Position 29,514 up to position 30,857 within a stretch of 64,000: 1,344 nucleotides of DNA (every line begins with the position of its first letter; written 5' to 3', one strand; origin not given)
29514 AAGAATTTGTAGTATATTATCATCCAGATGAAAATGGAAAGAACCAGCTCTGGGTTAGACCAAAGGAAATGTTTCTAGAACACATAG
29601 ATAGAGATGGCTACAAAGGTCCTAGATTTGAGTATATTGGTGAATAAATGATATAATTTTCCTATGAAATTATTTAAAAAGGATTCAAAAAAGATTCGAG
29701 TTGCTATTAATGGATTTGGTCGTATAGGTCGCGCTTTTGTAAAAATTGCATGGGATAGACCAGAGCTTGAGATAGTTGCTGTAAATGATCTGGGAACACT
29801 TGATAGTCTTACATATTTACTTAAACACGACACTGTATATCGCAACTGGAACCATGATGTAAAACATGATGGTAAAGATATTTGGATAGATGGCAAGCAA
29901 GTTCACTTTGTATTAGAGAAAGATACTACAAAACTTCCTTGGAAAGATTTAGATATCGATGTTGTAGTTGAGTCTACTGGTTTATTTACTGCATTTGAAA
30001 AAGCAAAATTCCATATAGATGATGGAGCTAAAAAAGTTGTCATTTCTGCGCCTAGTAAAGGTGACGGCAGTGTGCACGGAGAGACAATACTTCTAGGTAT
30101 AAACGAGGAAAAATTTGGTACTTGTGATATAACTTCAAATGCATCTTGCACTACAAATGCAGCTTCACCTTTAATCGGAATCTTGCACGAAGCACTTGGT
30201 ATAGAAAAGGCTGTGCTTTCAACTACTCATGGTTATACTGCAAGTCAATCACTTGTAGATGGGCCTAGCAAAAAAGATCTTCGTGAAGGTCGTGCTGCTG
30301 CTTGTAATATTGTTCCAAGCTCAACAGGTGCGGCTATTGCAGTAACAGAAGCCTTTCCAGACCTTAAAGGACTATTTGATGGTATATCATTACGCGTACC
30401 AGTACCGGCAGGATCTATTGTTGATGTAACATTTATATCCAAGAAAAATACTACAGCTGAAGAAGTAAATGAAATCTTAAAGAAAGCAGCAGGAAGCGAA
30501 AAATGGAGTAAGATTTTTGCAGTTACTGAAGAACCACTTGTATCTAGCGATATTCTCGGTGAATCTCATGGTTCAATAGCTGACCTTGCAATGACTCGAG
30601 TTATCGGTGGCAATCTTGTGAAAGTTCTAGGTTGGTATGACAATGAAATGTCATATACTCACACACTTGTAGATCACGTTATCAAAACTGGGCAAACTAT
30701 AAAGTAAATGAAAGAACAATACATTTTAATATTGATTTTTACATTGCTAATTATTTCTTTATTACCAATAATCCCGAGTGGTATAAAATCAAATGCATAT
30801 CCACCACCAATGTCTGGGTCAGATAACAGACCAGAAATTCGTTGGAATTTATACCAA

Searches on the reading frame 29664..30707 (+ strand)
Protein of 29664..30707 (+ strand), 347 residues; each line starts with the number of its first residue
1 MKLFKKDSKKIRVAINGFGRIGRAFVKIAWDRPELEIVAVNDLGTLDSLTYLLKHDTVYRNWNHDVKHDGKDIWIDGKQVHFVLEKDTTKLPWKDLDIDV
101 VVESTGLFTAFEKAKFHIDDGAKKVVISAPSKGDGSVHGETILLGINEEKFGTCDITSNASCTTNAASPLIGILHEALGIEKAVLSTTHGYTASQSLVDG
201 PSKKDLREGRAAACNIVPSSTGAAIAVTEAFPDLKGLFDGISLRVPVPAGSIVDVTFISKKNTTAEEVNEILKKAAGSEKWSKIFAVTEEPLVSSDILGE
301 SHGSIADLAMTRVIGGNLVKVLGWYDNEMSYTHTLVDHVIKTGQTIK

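Call 7: search_protein_families(library=pfam, proteins=[window:29664-30707:+])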
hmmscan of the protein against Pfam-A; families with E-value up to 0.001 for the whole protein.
window:29664-30707:+ (347 aa): 2 families
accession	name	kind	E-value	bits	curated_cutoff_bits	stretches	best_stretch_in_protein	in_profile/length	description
PF02800.25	Gp_dh_C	-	1.3e-50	171.5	24.4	1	169-325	3-158/158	Glyceraldehyde 3-phosphate dehydrogenase, C-terminal domain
PF00044.30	Gp_dh_N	-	7.4e-35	119.7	31.7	1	11-109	1-99/101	Glyceraldehyde 3-phosphate dehydrogenase, NAD binding domain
